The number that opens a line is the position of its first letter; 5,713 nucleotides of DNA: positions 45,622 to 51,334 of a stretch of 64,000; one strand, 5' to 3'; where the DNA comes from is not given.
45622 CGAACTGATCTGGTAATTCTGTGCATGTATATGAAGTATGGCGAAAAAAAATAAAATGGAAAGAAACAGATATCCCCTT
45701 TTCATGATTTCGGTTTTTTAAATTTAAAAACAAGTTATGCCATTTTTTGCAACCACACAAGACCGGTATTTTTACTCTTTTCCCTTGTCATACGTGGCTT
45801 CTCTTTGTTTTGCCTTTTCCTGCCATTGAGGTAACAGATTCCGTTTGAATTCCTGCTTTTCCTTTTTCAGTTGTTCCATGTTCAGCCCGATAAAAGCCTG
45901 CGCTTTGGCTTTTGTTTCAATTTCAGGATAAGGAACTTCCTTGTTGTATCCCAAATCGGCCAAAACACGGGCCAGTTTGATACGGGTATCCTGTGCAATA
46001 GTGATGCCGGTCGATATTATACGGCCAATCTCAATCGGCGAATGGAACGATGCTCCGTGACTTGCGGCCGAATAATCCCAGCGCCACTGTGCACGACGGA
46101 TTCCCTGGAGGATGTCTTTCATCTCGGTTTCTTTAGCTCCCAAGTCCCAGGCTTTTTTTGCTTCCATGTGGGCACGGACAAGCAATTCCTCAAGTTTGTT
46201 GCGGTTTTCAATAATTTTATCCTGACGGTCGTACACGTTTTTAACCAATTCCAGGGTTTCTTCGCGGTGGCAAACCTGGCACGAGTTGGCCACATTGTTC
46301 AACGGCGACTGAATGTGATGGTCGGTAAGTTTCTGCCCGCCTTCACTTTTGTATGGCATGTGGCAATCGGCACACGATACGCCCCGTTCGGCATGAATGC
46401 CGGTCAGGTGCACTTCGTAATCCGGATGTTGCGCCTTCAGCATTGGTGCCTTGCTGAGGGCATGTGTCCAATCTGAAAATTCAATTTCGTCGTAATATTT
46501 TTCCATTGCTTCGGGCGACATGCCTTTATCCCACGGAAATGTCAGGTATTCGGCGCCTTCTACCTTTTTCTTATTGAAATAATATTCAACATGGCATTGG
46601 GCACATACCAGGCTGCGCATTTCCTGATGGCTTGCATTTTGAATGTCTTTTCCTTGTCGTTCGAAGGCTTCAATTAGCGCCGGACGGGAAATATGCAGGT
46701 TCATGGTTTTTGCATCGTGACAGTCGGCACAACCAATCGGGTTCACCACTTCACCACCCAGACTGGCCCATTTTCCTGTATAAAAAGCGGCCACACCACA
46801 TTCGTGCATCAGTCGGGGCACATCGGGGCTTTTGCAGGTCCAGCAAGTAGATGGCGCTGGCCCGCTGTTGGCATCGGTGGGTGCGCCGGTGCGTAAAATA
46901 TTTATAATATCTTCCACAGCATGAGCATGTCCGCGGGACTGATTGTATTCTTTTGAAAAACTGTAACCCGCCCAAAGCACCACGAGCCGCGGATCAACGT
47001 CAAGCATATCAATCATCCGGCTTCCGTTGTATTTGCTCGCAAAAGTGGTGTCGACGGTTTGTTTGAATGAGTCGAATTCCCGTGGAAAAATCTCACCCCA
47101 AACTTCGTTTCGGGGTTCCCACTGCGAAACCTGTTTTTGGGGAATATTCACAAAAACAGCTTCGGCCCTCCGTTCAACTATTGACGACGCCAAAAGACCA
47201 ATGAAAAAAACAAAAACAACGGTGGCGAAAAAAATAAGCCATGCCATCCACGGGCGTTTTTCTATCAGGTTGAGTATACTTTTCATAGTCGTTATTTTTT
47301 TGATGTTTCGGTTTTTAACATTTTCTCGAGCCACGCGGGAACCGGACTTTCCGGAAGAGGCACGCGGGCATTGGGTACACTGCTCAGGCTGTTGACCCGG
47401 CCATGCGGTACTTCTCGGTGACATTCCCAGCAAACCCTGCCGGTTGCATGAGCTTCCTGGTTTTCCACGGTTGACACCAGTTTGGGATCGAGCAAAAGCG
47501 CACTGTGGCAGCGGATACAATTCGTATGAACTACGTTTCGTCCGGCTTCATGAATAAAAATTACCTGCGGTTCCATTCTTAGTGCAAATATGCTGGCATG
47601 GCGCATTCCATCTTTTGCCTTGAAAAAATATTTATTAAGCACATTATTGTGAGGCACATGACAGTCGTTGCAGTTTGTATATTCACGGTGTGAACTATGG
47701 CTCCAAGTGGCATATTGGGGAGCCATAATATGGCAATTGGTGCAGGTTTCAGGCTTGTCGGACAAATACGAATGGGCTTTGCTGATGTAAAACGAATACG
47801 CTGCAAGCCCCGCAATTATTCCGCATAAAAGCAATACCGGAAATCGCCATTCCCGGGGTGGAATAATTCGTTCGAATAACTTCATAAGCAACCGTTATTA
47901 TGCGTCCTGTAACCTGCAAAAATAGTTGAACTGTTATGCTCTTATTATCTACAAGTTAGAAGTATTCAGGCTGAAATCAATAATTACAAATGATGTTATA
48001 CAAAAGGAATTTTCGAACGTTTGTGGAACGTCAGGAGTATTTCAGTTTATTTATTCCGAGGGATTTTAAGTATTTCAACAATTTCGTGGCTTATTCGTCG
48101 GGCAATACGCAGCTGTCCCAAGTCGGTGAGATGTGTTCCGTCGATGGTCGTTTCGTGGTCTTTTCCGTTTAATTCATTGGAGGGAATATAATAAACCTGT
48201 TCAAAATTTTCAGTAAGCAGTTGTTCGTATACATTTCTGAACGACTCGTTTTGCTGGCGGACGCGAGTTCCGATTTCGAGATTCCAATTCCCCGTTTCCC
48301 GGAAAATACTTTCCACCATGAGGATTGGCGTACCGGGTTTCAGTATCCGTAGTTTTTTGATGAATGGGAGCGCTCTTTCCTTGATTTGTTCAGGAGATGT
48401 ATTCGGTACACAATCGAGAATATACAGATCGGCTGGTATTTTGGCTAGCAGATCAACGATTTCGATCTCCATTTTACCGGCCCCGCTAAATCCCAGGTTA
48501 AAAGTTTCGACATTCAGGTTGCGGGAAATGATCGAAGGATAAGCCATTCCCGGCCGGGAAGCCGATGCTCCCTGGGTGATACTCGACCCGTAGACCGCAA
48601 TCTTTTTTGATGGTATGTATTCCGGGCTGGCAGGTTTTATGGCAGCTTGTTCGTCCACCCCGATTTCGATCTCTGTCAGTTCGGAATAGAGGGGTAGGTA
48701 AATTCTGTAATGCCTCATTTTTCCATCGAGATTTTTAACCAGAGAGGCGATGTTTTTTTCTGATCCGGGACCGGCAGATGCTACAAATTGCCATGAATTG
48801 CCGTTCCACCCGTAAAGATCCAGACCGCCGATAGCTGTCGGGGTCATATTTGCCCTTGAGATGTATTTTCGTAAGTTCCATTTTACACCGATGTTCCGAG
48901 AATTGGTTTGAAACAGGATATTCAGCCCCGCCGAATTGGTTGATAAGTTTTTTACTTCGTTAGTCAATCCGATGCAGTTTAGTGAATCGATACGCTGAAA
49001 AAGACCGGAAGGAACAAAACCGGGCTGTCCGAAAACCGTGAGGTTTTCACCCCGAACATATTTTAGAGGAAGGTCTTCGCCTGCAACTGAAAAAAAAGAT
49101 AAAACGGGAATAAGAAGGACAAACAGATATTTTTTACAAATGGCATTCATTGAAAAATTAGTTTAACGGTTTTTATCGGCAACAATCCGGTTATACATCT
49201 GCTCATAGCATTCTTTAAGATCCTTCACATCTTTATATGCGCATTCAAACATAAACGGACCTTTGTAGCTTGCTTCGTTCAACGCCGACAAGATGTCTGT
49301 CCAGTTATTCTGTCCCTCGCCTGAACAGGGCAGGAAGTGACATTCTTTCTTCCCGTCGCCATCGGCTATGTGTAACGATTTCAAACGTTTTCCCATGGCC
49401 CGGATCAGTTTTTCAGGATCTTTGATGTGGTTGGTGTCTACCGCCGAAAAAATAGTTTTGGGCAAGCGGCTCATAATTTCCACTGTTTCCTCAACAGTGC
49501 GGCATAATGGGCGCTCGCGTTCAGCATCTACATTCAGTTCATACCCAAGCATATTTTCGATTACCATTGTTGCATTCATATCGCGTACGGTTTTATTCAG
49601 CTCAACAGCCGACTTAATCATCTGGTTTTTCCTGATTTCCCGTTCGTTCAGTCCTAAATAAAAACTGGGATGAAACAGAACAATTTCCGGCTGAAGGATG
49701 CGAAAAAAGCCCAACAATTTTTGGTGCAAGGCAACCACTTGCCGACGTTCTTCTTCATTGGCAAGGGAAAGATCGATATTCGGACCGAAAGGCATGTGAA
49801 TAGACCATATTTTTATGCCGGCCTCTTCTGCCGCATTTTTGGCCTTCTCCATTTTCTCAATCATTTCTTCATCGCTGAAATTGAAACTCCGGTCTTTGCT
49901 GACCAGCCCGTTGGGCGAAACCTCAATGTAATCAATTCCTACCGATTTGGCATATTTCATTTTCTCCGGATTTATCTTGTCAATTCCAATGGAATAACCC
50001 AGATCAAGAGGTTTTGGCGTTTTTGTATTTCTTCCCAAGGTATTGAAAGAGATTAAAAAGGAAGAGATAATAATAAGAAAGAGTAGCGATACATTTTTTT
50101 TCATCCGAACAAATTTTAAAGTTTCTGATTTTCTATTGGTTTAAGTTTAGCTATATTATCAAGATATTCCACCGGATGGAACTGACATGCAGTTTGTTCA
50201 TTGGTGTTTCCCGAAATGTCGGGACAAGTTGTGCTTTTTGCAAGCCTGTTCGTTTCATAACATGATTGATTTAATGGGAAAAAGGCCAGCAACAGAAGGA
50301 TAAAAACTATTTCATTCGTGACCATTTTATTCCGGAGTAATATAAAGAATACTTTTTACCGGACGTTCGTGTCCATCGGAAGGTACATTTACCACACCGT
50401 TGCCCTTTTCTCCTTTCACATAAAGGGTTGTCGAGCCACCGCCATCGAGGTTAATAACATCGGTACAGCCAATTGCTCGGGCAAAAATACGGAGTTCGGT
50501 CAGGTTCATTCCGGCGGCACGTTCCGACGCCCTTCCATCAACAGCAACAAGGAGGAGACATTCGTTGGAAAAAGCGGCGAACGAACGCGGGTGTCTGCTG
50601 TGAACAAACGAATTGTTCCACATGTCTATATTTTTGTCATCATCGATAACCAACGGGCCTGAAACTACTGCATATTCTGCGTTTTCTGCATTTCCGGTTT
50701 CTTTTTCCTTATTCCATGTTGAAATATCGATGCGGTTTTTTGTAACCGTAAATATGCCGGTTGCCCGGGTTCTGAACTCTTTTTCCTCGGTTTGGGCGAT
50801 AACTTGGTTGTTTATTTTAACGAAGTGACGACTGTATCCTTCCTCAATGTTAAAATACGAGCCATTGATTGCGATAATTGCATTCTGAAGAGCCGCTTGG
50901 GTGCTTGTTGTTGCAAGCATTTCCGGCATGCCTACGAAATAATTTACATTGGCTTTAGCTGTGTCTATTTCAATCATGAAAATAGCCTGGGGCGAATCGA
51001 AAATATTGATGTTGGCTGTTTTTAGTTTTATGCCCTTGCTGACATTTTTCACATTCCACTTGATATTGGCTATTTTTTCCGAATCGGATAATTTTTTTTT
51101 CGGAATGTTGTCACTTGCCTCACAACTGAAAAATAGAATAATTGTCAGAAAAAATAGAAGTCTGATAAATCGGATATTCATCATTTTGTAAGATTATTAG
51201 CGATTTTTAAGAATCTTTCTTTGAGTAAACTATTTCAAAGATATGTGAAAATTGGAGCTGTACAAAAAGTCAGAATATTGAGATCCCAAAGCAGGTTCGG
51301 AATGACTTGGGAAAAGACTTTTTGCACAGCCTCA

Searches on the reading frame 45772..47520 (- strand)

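Call 27: search_protein_families(library=pfam, proteins=[window:45772-47520:-], max_evalue=0.001)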
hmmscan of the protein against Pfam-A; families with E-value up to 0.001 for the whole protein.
window:45772-47520:- (582 aa): 3 families
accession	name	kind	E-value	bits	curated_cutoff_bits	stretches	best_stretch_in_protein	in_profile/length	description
PF02335.20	Cytochrom_C552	-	1.6e-177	591.3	24.1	1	139-572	3-436/438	Cytochrome c552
PF14522.11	Cytochrome_C7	-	1.9e-05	24.8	24.8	0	375-423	7-53/67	Cytochrome c7 and related cytochrome c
PF02085.21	Cytochrom_CIII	-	0.00091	20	22.9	0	263-318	32-90/101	Class III cytochrome C family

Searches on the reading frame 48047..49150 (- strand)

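Call 27: search_protein_families(library=pfam, proteins=[window:48047-49150:-], max_evalue=0.001)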
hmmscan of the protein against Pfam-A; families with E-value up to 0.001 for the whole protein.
window:48047-49150:- (367 aa): 3 families
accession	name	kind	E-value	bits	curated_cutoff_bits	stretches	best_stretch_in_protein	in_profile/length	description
PF14606.12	Lipase_GDSL_3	-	1.1e-58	198.9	27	1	182-354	2-174/178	GDSL-like Lipase/Acylhydrolase family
PF14607.12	GxDLY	-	4e-35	121.2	27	1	31-171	3-146/146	N-terminus of Esterase_SGNH_hydro-type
PF13472.12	Lipase_GDSL_2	-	1.4e-07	32.6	32.9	1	187-346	2-176/178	GDSL-like Lipase/Acylhydrolase family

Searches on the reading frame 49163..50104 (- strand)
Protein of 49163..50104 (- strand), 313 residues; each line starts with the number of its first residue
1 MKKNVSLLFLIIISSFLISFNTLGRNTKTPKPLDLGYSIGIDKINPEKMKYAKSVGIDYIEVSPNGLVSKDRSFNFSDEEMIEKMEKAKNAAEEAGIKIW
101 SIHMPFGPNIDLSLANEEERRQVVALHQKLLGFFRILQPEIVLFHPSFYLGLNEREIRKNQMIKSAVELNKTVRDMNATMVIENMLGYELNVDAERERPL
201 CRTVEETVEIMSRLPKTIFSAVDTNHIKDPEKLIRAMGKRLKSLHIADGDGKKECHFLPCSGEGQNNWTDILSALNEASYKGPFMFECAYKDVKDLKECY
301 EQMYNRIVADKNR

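Call 27: search_protein_families(library=pfam, proteins=[window:49163-50104:-], max_evalue=0.001)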
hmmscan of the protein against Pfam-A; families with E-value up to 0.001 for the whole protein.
window:49163-50104:- (313 aa): 1 family
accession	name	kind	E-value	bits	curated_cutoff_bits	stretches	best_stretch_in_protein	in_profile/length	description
PF01261.30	AP_endonuc_2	-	6.7e-26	91.9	31.1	1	50-290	2-231/249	Xylose isomerase-like TIM barrel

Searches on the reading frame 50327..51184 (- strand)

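Call 27: search_protein_families(library=pfam, proteins=[window:50327-51184:-], max_evalue=0.001)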
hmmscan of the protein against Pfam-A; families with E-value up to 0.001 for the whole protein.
window:50327-51184:- (285 aa): 1 family
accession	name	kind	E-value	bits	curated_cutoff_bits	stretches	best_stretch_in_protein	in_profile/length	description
PF09992.14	NAGPA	-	1.6e-30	107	25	1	101-283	2-169/169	Phosphodiester glycosidase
